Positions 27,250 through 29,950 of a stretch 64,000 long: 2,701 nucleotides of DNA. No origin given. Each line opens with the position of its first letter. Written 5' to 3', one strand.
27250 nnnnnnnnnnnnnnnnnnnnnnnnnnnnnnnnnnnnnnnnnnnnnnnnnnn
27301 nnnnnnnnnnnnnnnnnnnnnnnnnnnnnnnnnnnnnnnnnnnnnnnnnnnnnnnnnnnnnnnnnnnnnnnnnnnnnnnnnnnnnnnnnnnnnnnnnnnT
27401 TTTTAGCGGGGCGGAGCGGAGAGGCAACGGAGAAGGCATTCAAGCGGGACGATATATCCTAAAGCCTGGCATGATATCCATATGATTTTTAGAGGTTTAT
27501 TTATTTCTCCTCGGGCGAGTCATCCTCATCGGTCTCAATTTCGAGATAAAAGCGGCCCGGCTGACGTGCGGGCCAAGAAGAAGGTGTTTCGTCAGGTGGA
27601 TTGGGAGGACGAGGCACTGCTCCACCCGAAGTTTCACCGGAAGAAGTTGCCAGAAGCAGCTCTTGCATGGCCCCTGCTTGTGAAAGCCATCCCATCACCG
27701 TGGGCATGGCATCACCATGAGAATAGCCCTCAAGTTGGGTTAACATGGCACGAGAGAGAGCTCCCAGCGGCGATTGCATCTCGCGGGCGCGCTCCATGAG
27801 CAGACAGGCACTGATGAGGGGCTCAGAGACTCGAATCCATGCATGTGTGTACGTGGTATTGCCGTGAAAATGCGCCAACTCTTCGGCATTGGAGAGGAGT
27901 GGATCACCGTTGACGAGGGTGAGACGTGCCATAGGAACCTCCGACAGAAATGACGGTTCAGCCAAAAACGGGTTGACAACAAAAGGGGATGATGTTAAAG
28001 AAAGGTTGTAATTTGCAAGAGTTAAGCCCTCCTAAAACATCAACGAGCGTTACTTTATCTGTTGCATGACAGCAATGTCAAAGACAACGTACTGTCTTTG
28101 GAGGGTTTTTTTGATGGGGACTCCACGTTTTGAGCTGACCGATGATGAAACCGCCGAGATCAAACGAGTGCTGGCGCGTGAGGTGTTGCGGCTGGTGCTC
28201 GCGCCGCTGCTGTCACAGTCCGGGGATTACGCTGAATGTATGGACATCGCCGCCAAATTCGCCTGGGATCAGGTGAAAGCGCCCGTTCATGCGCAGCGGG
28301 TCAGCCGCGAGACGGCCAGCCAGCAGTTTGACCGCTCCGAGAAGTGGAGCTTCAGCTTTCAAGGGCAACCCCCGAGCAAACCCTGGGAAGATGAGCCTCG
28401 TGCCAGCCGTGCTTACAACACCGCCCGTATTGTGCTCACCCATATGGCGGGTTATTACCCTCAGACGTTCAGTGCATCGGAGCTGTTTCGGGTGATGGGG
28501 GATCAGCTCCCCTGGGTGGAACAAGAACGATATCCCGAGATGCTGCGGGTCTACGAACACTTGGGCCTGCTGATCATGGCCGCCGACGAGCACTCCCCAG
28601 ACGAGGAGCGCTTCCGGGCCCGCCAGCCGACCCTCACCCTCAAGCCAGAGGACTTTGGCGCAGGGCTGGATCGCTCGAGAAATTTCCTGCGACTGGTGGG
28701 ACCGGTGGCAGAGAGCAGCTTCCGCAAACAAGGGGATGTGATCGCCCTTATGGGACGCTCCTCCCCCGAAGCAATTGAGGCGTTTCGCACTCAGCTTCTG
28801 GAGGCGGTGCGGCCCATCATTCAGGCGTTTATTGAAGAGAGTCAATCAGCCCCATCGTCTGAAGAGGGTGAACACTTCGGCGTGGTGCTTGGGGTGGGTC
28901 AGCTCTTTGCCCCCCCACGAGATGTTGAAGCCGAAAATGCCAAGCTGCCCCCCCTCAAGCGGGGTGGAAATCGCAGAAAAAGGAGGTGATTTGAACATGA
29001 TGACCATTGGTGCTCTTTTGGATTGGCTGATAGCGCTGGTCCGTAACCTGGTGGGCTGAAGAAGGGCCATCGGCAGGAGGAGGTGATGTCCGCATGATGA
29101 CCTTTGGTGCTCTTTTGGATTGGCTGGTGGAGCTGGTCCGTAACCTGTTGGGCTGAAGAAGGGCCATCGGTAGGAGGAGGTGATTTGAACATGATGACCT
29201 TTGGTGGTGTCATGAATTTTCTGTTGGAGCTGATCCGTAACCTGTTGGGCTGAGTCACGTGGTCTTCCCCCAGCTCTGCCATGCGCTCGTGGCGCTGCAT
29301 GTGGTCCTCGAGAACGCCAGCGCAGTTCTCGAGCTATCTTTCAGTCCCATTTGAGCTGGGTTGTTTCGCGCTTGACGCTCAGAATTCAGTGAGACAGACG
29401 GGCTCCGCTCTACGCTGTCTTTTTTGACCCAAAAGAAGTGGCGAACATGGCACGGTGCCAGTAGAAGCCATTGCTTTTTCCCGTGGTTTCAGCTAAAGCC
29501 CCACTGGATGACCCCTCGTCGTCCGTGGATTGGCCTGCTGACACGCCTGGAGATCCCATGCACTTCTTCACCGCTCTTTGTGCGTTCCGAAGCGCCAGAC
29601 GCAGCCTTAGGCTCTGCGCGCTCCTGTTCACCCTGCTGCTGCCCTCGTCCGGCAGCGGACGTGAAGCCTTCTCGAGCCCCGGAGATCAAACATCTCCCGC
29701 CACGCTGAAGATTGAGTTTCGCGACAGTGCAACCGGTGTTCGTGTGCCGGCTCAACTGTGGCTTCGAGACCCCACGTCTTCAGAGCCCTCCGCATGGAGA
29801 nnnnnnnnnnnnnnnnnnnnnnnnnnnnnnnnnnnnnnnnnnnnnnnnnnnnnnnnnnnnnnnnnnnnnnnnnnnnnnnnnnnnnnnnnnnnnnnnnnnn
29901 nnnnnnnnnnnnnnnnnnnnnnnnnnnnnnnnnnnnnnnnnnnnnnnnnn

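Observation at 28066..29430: Operon of an unknown 291-aa protein plus three tandem, individually translated 20-aa amphipathic peptide genes (psm-alpha-like layout)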

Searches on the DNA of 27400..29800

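Call 38: search_rna_families(source=window, start=27400, end=29800, threshold=evalue, max_evalue=5)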
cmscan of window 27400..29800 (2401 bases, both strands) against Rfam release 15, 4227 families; matches with E-value up to 5: 1.
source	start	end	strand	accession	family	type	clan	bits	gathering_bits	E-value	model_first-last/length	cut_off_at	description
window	28107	28169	+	RF01120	sR33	Gene; snRNA; snoRNA; CD-box;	-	16.5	37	3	1-55/55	no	Small nucleolar RNA sR33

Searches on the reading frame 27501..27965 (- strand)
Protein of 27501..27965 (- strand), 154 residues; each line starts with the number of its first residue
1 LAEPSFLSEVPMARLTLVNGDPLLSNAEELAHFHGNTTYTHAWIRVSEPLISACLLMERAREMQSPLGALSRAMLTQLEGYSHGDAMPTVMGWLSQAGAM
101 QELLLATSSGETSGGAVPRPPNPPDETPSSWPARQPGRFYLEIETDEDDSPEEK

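Call 3: search_protein_families(library=pfam, proteins=[window:27501-27965:-], max_evalue=0.1)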
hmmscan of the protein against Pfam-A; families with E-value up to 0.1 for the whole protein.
window:27501-27965:- (154 aa): 0 families

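Call 4: search_protein_families(library=ncbifam, proteins=[window:27501-27965:-], max_evalue=1)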
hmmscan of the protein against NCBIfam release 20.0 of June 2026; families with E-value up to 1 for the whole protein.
window:27501-27965:- (154 aa): 1 family
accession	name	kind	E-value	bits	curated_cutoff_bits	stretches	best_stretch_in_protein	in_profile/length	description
TIGR04503.1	mft_etfB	hypoth_equivalog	0.023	14.1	200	1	58-104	235-281/290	mycofactocin-associated electron transfer flavoprotein beta subunit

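Call 64: search_protein_families(library=padloc, proteins=[window:27501-27932:-], max_evalue=0.1)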
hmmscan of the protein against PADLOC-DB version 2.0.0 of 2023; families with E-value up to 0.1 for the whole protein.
window:27501-27932:- (143 aa): 0 families

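Call 91: search_protein_families(library=phrogs, proteins=[window:27501-27932:-], max_evalue=0.1)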
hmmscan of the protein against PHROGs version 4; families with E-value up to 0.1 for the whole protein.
window:27501-27932:- (143 aa): 0 families

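Call 96: predict_structure(protein=window:27501-27932:-)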
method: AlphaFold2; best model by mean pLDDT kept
length: 143 residues; sequences in the alignment: 1
mean_pLDDT: 54.3   pTM: 0.42
mean pLDDT of the five models: 54.3, 48.8, 42.2, 41.9, 38.8
residues with pLDDT >= 90: 0; 70-90: 11; 50-70: 83; < 50: 49
segments of 3 or more residues with pLDDT < 50: 24-30, 92-126, 136-139, 141-143
pLDDT, mean of each block of 10 residues (from residue 1): 60 56 46 58 67 70 69 60 63 43 37 37 47 52 37
secondary structure, 60 per line:
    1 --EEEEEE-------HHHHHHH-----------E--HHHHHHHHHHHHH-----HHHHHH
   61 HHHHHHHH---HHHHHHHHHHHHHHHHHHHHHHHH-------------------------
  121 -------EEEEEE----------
elements in order: E3-8 H16-22 H37-49 H55-68 H72-95 E128-133
